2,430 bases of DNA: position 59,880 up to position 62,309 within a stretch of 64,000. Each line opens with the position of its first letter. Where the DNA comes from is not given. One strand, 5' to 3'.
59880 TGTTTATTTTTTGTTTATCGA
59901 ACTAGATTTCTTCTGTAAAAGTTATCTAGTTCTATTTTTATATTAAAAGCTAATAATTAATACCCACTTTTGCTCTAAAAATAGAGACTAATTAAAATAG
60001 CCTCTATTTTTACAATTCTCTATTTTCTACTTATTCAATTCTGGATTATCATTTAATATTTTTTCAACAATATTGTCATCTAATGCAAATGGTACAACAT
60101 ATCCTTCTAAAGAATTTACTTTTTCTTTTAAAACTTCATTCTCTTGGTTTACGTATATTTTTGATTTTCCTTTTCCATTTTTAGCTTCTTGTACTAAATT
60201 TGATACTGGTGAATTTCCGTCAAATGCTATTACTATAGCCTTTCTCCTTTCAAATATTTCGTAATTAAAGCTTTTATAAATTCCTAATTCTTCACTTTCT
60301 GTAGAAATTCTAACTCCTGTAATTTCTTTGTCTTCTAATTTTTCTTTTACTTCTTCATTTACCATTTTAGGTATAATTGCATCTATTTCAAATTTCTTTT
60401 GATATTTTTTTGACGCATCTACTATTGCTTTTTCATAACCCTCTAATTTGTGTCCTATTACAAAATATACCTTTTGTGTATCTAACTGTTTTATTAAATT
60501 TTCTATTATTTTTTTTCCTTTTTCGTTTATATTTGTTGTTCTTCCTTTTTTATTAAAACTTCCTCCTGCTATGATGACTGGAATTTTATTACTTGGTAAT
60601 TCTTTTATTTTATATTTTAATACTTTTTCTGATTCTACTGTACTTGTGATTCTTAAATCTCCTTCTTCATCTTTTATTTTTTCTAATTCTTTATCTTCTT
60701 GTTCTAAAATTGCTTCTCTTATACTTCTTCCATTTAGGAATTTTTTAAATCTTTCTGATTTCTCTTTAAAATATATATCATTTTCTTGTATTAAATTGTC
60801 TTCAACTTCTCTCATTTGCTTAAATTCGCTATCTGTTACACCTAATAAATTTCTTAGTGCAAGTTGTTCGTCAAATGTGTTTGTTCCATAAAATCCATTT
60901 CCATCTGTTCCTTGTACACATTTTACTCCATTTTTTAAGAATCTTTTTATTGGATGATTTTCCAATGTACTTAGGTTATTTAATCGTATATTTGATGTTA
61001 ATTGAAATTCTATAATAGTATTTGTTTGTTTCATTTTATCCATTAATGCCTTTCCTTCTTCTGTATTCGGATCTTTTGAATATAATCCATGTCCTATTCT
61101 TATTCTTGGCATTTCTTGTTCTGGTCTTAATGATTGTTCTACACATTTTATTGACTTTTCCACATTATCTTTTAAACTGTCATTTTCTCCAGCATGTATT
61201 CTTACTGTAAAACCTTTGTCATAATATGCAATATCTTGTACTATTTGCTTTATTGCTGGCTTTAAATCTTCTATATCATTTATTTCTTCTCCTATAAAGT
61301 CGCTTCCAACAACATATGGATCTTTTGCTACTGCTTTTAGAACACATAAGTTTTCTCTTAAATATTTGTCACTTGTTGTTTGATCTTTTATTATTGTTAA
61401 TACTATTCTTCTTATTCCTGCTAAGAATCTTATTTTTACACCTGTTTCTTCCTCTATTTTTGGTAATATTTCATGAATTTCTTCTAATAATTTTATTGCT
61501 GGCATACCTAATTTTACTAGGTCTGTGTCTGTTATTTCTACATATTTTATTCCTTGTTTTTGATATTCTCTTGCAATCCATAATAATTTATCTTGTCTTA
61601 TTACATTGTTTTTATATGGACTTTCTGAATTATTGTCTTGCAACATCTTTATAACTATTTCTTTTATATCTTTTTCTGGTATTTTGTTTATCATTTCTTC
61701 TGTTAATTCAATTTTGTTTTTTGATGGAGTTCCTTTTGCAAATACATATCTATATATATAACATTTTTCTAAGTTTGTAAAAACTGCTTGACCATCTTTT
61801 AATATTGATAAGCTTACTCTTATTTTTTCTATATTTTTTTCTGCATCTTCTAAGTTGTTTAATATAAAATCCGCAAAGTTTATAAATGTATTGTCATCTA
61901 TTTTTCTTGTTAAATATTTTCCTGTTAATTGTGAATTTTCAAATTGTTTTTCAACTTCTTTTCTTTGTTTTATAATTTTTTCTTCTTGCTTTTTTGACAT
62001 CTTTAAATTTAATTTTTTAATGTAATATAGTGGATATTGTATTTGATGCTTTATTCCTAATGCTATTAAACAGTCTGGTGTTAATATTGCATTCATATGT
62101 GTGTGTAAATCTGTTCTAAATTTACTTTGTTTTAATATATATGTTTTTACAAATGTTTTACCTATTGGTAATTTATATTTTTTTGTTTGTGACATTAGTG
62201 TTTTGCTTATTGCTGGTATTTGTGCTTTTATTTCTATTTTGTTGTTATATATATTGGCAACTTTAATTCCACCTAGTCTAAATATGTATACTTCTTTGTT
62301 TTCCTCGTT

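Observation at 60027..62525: Stand-alone 832-aa adenosine-deaminase-fold protein fused to a SLOG/LOG-like domain and an unknown N-domain: candidate nucleotide-sensing deaminase effector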

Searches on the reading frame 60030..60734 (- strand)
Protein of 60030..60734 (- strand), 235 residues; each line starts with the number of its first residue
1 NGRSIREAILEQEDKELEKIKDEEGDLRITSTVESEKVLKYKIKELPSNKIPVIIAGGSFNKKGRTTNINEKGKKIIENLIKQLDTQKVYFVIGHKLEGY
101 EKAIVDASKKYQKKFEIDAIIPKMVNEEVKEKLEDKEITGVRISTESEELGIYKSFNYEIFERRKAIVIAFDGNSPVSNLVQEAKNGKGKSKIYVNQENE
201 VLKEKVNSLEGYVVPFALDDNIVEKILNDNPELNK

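Call 11: search_protein_families(library=pfam, proteins=[window:60030-60734:-], max_evalue=10)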
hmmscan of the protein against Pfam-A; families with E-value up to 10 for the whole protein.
seq(235 aa): 3 families
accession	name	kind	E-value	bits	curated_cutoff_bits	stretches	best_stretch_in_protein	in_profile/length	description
PF22177.2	PBP1_XylR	-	0.0048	17.6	27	1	109-158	43-92/98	XylR N-terminal domain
PF17804.6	TSP_NTD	-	0.035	14.8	26.4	1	74-118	21-69/188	Tail specific protease N-terminal domain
PF15648.12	Tox-REase-5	-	0.13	13.3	25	1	156-187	15-46/95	Restriction endonuclease fold toxin 5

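Call 12: find_homologous_proteins(query=window:60030-60668:-, max_evalue=0.01)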
Query seq(213 aa) (213 aa): 397 proteins with E <= 0.01 among 818 candidates; the best 120 are listed.
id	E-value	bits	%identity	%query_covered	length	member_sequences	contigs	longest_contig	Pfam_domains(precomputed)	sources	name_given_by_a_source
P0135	1.3e-102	360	81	99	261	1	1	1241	-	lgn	-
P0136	9.3e-96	337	77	99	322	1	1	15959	PF00962.29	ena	-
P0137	9.3e-96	337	77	99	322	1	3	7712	PF00962.29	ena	-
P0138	1.0e-95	337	77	99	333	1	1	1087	PF00962.29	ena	-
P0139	1.0e-95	337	77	99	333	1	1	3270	PF00962.29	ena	-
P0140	1.3e-90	321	70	99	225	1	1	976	-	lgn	-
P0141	5.8e-87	309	69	98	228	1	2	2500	-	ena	-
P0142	3.6e-86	306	69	99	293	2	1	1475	-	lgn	-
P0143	4.1e-86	306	70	98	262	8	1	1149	-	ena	-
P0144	6.3e-86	305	69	99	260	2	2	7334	-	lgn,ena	-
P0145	1.1e-85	304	69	99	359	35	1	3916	PF00962.29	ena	-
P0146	8.6e-85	302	67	98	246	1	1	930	-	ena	-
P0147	2.8e-84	300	67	97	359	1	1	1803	PF00962.29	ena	-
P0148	4.7e-84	299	67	97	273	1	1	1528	-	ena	-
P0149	8.3e-84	298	68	100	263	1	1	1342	-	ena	-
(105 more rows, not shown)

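Call 46: search_solved_structures(query=A2, max_evalue=10, show_alignments=3)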
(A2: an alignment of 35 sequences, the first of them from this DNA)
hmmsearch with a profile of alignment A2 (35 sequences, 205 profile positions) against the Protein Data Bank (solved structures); distinct sequences matched with E-value up to 10: 7.
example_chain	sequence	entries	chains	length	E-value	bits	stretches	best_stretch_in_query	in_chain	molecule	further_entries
6xrs_A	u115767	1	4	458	0.068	15.5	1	23-77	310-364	GTPase Der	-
2hiv_A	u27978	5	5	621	0.19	14.1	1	124-160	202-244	Thermostable DNA ligase | DNA ligase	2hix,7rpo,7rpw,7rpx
2cf2_E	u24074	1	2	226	0.32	13.3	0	107-133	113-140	FATTY ACID SYNTHASE, KR DOMAIN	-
6co7_A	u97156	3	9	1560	0.75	12.1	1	43-83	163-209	Predicted protein | Transient receptor potential cation channel subfamily M member-like 2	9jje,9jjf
5zbj_A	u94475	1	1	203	0.77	12.1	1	45-108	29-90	Putative cytokinin riboside 5'-monophosphate phosphoribohydrolase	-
5zbk_A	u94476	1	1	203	0.77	12.1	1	45-108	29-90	Putative cytokinin riboside 5'-monophosphate phosphoribohydrolase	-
6drs_A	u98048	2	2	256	1.1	11.5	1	55-136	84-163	Dihydrofolate reductase, putative | Dihydrofolate reductase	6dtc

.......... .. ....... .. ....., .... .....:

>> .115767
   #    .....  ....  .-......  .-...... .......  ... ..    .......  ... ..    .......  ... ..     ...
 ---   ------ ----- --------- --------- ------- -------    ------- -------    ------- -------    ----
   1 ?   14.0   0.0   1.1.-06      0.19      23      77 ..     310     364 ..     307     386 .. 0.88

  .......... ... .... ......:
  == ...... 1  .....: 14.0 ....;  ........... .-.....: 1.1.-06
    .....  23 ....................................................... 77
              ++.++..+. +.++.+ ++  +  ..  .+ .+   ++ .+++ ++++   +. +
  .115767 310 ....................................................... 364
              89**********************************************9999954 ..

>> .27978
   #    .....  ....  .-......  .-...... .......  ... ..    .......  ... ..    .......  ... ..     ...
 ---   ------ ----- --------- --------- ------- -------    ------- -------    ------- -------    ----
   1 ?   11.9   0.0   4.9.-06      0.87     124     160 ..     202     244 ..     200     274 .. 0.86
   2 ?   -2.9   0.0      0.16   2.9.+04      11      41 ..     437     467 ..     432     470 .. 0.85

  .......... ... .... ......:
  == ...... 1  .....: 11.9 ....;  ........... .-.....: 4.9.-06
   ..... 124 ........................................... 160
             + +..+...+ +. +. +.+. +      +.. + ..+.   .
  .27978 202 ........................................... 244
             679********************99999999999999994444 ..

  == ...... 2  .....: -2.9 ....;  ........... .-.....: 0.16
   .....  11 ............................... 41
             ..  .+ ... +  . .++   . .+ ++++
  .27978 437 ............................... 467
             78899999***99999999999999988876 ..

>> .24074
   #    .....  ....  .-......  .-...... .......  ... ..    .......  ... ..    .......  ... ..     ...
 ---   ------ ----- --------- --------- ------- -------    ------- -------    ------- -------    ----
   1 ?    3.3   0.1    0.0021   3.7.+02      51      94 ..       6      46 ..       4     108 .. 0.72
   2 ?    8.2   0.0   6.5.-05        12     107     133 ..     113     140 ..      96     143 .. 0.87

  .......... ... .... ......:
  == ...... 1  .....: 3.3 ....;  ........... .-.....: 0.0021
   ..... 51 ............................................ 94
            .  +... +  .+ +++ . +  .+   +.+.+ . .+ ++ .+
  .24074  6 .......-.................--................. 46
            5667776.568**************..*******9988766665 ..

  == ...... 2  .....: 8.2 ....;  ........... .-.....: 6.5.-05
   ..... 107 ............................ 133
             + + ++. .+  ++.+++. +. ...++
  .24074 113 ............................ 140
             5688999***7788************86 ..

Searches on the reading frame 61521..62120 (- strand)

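Call 11: search_protein_families(library=pfam, proteins=[window:61521-62120:-], max_evalue=10)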
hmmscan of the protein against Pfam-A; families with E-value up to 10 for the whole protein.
seq(200 aa): 4 families
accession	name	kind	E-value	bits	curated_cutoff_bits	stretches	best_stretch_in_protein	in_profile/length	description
PF22401.1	Csd6-like_dimeriz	-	0.038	14.6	27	1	177-194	4-21/40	Cell-shape determining Csd6 N-terminal dimerization domain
PF00962.28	A_deaminase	-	0.051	13.1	27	1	3-46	3-46/330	Adenosine deaminase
PF22818.2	ApeI-like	-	0.1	13.3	28.5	1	9-58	52-101/119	ApeI dehydratase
PF15005.11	IZUMO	-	0.31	12.1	25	1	37-96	20-78/143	Izumo sperm-egg fusion, Ig domain-associated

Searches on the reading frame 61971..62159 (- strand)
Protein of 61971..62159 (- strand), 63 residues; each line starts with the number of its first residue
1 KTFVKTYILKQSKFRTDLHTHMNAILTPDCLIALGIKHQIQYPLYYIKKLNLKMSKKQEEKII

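Call 100: search_solved_structures(query=window:61971-62159:-, max_evalue=10, show_alignments=5)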
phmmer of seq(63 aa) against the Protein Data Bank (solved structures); distinct sequences matched with E-value up to 10: 0.
